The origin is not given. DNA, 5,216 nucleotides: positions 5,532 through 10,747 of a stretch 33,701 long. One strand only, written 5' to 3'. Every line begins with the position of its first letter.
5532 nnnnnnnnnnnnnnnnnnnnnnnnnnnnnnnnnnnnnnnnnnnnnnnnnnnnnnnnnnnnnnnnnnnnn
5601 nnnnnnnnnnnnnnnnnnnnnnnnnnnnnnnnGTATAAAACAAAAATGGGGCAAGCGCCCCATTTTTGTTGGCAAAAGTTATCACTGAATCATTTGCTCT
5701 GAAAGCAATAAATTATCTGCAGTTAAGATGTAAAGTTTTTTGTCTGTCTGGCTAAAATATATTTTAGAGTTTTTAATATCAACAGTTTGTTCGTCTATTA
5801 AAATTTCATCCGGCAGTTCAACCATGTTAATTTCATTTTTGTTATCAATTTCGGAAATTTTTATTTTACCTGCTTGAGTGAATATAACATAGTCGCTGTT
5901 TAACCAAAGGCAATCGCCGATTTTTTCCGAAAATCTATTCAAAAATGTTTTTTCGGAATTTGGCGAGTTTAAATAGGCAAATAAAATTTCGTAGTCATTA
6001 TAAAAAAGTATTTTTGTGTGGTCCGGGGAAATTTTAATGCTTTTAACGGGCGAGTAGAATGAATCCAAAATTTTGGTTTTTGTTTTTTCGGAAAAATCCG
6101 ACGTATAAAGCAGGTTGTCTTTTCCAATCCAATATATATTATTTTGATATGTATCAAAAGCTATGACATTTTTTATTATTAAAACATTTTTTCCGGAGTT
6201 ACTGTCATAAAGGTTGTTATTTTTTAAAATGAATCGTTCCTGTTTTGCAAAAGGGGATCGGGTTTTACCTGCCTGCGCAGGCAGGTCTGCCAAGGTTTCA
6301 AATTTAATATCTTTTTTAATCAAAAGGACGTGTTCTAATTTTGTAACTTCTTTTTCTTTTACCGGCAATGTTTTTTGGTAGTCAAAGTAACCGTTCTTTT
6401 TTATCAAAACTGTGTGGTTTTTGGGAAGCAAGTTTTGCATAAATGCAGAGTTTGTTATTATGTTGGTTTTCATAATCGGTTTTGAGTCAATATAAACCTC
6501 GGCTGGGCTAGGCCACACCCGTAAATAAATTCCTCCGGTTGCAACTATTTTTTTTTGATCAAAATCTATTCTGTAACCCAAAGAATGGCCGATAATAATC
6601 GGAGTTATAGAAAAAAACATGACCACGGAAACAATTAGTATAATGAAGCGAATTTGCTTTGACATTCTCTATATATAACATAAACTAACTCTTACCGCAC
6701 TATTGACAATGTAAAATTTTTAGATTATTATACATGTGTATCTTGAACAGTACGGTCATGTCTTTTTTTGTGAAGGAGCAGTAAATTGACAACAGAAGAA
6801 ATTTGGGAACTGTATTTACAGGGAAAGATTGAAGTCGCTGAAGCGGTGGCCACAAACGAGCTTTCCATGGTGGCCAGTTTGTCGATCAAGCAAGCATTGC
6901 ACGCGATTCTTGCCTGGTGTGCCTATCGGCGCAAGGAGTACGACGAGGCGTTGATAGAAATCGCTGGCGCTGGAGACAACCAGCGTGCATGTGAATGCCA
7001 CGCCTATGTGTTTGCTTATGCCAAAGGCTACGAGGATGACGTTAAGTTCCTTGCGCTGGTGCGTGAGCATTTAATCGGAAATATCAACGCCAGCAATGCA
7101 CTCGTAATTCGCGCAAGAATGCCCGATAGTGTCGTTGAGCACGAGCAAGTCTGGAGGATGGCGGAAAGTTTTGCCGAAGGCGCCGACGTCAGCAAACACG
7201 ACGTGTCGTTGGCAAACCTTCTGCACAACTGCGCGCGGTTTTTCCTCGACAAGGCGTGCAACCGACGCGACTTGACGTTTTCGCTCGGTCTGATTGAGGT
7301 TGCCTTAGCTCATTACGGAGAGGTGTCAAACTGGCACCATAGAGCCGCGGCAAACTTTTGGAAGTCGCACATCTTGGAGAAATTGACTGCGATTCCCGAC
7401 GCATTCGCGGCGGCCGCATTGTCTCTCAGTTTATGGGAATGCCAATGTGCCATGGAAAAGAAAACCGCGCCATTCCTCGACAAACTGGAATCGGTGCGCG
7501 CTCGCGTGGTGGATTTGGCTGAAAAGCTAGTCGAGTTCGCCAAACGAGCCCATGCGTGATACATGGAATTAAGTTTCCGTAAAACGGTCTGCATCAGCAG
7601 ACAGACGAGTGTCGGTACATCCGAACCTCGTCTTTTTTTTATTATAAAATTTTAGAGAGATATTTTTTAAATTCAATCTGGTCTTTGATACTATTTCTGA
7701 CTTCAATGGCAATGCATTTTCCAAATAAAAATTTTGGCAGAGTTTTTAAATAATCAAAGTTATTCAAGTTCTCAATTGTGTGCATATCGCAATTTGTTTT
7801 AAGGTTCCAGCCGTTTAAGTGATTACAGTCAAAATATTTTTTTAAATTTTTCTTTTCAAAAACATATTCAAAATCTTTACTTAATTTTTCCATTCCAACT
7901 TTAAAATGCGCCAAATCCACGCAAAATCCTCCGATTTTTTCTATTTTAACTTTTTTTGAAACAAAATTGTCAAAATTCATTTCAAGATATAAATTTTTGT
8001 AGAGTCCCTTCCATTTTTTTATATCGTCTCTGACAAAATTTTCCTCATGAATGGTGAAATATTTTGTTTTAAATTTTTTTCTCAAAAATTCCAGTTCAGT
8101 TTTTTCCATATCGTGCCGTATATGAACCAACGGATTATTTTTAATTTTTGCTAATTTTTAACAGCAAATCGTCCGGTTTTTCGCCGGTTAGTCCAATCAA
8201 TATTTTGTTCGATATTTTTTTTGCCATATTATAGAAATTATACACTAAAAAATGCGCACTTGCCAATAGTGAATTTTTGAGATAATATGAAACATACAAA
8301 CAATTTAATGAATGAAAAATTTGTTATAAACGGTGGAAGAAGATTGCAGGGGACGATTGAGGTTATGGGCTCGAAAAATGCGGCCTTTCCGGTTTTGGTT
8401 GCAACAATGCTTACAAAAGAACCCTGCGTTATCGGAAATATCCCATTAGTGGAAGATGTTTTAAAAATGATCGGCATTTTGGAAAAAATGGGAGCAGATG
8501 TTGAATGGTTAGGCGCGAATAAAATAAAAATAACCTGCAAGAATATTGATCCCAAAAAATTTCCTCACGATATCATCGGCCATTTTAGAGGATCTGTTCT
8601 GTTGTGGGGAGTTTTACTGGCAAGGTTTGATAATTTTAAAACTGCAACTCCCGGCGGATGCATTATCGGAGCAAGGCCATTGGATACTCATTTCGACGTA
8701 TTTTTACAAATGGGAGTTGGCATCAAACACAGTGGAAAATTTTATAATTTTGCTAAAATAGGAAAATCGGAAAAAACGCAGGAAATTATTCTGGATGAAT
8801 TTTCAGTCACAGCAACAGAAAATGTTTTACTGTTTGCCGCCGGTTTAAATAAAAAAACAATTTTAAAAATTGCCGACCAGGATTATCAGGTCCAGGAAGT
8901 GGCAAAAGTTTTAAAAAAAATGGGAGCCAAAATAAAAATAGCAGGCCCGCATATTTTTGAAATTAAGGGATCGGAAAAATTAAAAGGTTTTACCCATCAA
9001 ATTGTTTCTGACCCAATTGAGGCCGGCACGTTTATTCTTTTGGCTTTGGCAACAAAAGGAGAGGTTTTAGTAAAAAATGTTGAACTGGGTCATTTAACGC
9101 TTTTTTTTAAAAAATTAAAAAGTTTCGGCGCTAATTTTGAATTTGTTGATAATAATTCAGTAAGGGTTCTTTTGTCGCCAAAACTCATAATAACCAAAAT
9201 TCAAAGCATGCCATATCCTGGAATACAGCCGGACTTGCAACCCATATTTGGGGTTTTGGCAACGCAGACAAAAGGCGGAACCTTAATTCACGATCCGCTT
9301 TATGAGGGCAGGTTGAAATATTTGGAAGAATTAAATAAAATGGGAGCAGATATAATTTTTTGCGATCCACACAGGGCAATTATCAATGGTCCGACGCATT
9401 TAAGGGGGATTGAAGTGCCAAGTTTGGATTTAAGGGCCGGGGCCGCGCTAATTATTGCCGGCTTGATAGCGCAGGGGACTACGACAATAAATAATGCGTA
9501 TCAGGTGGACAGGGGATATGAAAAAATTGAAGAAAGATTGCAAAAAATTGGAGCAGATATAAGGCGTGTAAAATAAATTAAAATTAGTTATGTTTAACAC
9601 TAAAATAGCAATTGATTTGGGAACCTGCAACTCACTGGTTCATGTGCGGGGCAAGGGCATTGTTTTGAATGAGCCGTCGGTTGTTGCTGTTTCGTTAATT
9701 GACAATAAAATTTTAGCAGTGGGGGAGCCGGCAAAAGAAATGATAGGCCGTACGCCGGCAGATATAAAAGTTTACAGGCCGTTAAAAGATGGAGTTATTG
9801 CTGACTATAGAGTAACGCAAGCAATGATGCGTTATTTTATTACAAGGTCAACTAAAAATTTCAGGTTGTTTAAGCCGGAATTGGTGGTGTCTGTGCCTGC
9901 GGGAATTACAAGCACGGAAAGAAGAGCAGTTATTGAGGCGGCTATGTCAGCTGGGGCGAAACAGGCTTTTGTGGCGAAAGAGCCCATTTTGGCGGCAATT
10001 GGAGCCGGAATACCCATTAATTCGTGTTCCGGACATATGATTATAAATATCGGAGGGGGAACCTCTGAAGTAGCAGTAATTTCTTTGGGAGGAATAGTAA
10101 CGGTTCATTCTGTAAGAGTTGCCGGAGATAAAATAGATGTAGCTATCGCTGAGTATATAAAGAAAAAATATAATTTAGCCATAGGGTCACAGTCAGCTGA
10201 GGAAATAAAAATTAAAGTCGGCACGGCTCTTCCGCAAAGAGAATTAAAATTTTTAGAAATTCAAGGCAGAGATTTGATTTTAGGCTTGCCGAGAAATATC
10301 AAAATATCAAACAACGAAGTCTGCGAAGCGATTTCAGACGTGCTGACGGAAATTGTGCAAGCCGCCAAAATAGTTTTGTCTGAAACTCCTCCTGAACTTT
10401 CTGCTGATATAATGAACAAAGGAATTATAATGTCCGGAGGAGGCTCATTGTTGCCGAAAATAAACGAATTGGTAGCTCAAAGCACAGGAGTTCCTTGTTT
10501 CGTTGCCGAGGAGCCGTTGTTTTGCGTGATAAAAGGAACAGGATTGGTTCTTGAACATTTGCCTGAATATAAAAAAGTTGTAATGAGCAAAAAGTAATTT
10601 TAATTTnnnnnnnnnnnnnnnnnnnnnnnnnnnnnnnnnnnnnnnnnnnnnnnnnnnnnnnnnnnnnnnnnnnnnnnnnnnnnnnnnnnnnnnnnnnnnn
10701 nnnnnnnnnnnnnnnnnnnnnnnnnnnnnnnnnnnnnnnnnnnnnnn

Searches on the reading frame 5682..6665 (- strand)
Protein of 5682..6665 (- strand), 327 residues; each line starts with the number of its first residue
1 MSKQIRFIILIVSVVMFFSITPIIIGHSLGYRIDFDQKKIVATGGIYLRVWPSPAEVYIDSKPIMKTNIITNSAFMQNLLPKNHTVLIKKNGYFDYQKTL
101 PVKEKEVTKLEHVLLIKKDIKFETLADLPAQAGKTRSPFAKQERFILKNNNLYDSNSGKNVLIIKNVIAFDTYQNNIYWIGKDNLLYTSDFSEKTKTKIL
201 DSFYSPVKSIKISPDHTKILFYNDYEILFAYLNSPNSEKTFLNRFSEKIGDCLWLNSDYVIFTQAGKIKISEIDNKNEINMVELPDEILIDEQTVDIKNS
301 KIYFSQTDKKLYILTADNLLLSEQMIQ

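Call 68: search_protein_families(library=pfam, proteins=[window:5682-6665:-], max_evalue=0.0001)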
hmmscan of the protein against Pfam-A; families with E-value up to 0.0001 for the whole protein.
window:5682-6665:- (327 aa): 1 family
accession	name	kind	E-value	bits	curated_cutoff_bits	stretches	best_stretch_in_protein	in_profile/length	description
PF08308.17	PEGA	-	1.1e-05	25.7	20.8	1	47-114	5-67/71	PEGA domain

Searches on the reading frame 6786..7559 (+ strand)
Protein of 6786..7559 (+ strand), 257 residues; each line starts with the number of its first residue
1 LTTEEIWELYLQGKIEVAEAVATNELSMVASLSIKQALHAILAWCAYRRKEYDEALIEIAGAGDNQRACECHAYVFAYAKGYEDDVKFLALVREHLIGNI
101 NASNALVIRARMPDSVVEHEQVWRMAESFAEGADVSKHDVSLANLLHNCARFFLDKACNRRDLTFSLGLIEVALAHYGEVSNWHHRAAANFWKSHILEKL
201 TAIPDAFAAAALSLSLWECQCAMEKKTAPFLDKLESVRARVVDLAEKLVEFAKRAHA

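Call 7: search_protein_families(library=pfam, proteins=[window:6786-7559:+], max_evalue=0.01)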
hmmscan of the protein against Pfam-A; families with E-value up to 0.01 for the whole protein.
window:6786-7559:+ (257 aa): 0 families

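Call 47: find_homologous_proteins(query=window:6786-7556:+, max_evalue=0.001)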
Query window:6786-7556:+ (257 aa): 15 proteins with E <= 0.001 among 2275 candidates.
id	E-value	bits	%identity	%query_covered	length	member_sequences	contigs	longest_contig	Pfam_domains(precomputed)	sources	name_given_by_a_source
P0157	6.3e-165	565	100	100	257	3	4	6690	-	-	-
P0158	9.3e-130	449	81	100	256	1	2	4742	-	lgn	-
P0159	3.8e-127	441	79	100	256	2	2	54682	-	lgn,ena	-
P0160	5.5e-109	381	71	100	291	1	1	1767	-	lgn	-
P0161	8.6e-102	358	67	100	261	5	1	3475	-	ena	-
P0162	3.4e-97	343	65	98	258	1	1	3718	-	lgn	-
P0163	6.9e-97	342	63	100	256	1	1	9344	-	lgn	-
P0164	1.4e-96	341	63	100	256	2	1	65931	-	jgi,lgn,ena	-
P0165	1.4e-95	337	62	100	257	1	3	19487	-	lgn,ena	-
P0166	2.7e-90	320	60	98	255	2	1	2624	-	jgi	-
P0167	5.3e-87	309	59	100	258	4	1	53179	-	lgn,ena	-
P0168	1.8e-69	252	68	70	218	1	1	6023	-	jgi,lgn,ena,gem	-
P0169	3.3e-64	235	67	63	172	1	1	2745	-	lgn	-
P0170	1.8e-60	223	46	96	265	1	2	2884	-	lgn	-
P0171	7.7e-60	220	47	97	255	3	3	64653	PF12895.14,PF13432.13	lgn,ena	-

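Call 62: search_protein_families(library=padloc, proteins=[window:6786-7556:+], max_evalue=1)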
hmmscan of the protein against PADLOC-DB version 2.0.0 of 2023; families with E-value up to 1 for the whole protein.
window:6786-7556:+ (257 aa): 1 family
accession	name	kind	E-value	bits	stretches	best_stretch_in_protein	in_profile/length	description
PDLC01201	Cas8a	-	0.013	12.6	1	140-248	113-208/369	CAS-I-A; effector_LS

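Call 63: search_protein_families(library=phrogs, proteins=[window:6786-7556:+], max_evalue=1)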
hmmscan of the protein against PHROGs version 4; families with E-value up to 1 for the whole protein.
window:6786-7556:+ (257 aa): 2 families
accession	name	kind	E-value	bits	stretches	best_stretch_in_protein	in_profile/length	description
phrog_7743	-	unknown function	0.063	14.6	1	17-50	9-40/79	-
phrog_32045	-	unknown function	0.4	11.8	1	136-161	31-56/59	-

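Call 64: search_protein_families(library=ncbifam, proteins=[window:6786-7556:+], max_evalue=1)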
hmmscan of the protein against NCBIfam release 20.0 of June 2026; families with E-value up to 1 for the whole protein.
window:6786-7556:+ (257 aa): 0 families

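Call 73: find_encoding_contigs(protein=P0171, flank=10000, max_places=2)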
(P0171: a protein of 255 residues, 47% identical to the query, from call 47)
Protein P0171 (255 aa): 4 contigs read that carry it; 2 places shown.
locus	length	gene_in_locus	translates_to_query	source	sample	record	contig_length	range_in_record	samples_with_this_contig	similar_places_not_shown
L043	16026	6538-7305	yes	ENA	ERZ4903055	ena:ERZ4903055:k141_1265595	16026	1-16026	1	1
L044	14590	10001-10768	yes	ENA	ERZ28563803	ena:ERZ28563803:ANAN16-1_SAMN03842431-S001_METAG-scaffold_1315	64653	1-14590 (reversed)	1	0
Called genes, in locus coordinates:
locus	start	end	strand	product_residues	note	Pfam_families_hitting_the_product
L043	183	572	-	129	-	-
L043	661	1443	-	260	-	PF00459:Inositol_P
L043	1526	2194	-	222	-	PF13563:2_5_RNA_ligase2, PF06299:DUF1045 (weak)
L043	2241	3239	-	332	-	PF01408:GFO_IDH_MocA, PF22725:GFO_IDH_MocA_C3, PF02894:GFO_IDH_MocA_C (faint)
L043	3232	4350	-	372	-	PF01073:3Beta_HSD, PF01370:Epimerase, PF02719:Polysacc_synt_2 (faint), PF16363:GDP_Man_Dehyd, PF07993:NAD_binding_4 (weak)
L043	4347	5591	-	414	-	PF08421:Methyltransf_13, PF13489:Methyltransf_23, PF08241:Methyltransf_11 (weak), PF08242:Methyltransf_12, PF08484:Methyltransf_14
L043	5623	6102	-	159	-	PF14667:Polysacc_synt_C (faint), PF00190:Cupin_1 (weak), PF07883:Cupin_2 (faint)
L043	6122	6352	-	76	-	-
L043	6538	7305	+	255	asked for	PF13432:TPR_16 (weak), PF12895:ANAPC3 (weak)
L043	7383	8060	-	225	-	-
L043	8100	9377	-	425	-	PF03600:CitMHS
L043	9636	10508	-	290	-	-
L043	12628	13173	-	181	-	PF00961:LAGLIDADG_1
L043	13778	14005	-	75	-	-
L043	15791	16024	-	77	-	?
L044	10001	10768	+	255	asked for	PF13432:TPR_16 (weak), PF12895:ANAPC3 (weak)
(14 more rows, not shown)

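Call 102: predict_structure(alignment_id=A4)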
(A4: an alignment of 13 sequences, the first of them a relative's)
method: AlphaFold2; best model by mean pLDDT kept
length: 257 residues; sequences in the alignment: 13
mean_pLDDT: 94.7   pTM: 0.88
mean pLDDT of the five models: 94.7, 94.4, 94.1, 93.7, 93.7
residues with pLDDT >= 90: 231; 70-90: 24; 50-70: 2; < 50: 0
segments of 3 or more residues with pLDDT < 50: none
pLDDT, mean of each block of 10 residues (from residue 1): 94 96 95 97 97 98 96 96 96 95 96 95 96 91 97 96 98 89 90 98 98 95 85 96 97 84
secondary structure, 60 per line:
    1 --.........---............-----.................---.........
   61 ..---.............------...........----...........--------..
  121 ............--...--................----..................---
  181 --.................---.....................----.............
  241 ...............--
elements in order: H3-11 H15-26 H32-48 H52-62 H66-78 H85-95 H100-110 H119-132 H140-155 H160-177 H183-199 H203-223 H228-255

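Call 105: fold_search(model_id=the predicted structure, library=pdb)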
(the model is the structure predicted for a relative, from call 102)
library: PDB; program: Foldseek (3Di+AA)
matches with E <= 10: 1054; with E <= 0.001: 0
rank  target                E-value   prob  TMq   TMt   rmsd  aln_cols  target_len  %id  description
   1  6ejn_A                3.0e-03  1.00  0.36  0.35   9.8       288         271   12  The KLC2 TPR domain bound to the JIP3 leucine zipper domain (released 2018-09-05)
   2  6ejn_B                5.5e-03  1.00  0.40  0.39  10.0       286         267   12  The KLC2 TPR domain bound to the JIP3 leucine zipper domain (released 2018-09-05)
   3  9qhc_B                6.9e-03  1.00  0.40  0.38  11.8       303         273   11  Crystal structure of 8-repeat CTPR protein with eliminated coordination sites (released 2025-10-22)
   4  9hvq_Q                7.5e-03  1.00  0.50  0.18   7.5       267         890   11  Structure of the transcribing Pol II-DSIF-PAF-SPT6-RECQL5 complex (released 2025-07-16)
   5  7ai4_B                7.5e-03  1.00  0.38  0.40  10.0       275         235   14  Crystal structure of the KLC1-TPR domain truncated from its nonTPR region ([A1-B6]-Delta-nonTPR fragment) (released 2021-10-06)
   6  6swu_F                7.5e-03  1.00  0.39  0.36  10.1       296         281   14  Crystal structure of the TPR domain of KLC1 in complex with an engineered high-affinity cargo peptide. (released 2020-09-30)
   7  9qhb                  8.2e-03  1.00  0.50  0.47   7.4       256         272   14  Crystal structure of 16-repeat CTPR protein with eliminated coordination sites (released 2025-10-22)
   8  6swu_E                8.6e-03  1.00  0.39  0.36  10.6       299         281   14  Crystal structure of the TPR domain of KLC1 in complex with an engineered high-affinity cargo peptide. (released 2020-09-30)
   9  3nf1                  9.0e-03  1.00  0.38  0.35  11.9       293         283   13  Crystal structure of the TPR domain of kinesin light chain 1 (released 2011-05-25)
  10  5a7d_F                9.4e-03  1.00  0.51  0.41   9.4       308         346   14  Tetrameric assembly of LGN with Inscuteable (released 2016-08-03)
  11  7ai4_A                9.8e-03  1.00  0.41  0.42   9.9       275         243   14  Crystal structure of the KLC1-TPR domain truncated from its nonTPR region ([A1-B6]-Delta-nonTPR fragment) (released 2021-10-06)
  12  6swu_C                9.8e-03  1.00  0.41  0.38   9.0       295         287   14  Crystal structure of the TPR domain of KLC1 in complex with an engineered high-affinity cargo peptide. (released 2020-09-30)
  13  5a7d_D                1.3e-02  1.00  0.53  0.42   8.9       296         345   14  Tetrameric assembly of LGN with Inscuteable (released 2016-08-03)
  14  5a7d_H                1.6e-02  1.00  0.61  0.48   6.0       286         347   14  Tetrameric assembly of LGN with Inscuteable (released 2016-08-03)
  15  9rtt_Q                1.9e-02  1.00  0.54  0.20   6.7       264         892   10  Activated Elongation Complex with IWS1 and ELOF1 (released 2025-09-03)
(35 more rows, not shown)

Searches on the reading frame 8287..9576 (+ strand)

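Call 69: search_protein_families(library=pfam, proteins=[window:8287-9576:+], max_evalue=0.0001)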
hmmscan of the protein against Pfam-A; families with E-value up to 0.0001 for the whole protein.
window:8287-9576:+ (429 aa): 1 family
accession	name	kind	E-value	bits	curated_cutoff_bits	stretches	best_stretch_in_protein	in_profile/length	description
PF00275.25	EPSP_synthase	-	2.2e-69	234.6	22.8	1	15-418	2-417/417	EPSP synthase (3-phosphoshikimate 1-carboxyvinyltransferase)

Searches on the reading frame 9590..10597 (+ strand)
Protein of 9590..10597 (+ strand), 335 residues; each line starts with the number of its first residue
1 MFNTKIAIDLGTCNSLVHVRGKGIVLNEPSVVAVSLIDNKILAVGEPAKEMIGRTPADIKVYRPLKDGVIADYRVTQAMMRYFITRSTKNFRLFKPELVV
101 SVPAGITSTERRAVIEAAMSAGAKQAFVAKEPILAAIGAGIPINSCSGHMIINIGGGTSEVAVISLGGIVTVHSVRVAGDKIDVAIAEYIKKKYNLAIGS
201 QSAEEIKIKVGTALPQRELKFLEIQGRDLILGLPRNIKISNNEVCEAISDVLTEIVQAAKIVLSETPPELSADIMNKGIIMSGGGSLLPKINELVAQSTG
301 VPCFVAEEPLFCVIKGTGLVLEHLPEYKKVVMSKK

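Call 69: search_protein_families(library=pfam, proteins=[window:9590-10597:+], max_evalue=0.0001)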
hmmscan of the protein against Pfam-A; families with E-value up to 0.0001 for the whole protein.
window:9590-10597:+ (335 aa): 4 families
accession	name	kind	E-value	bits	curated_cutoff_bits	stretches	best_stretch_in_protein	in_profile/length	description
PF06723.19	MreB_Mbl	-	4.6e-132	440.3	27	1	4-327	2-325/327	MreB/Mbl protein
PF00012.26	HSP70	-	1.3e-10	40.6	20.6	1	98-300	136-351/599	Hsp70 protein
PF00022.25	Actin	-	2.6e-10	39.9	27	1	56-193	56-190/410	Actin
PF14450.12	FtsA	-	3.7e-10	40.7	31.8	1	151-307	2-111/127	Cell division protein FtsA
